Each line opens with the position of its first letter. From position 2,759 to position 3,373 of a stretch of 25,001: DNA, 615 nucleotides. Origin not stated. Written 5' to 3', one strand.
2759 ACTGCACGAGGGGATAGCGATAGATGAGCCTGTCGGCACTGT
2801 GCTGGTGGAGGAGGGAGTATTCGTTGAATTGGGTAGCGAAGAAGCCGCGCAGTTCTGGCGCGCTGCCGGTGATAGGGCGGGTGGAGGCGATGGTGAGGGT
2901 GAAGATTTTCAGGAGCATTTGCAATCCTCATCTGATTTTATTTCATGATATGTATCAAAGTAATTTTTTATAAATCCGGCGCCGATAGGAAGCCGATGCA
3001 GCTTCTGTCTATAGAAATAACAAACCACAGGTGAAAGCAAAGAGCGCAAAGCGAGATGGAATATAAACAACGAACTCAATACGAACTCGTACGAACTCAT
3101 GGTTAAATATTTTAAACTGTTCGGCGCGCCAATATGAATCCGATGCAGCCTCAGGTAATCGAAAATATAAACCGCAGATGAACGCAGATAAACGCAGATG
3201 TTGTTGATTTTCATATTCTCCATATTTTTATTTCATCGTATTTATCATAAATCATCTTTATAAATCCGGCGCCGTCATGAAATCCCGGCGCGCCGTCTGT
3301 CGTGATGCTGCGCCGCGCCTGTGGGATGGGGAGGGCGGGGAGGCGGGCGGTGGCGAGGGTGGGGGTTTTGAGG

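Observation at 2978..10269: Inverted copies of a roughly 55-bp element and mirror-image G-rich/C-rich tracts bracket a 6.3-kb low-GC interference module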

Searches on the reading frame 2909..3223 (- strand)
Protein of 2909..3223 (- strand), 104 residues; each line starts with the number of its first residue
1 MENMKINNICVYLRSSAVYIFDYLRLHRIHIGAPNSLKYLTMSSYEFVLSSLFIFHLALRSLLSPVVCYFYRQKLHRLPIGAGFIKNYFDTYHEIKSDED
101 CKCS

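Call 9: search_protein_families(library=ncbifam, proteins=[window:2909-3223:-], max_evalue=0.01)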
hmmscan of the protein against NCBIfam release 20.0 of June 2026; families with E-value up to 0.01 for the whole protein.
window:2909-3223:- (104 aa): 0 families

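Call 13: search_protein_families(library=pfam, proteins=[window:2909-3223:-], max_evalue=0.01)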
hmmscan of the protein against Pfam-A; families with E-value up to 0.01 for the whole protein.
window:2909-3223:- (104 aa): 0 families
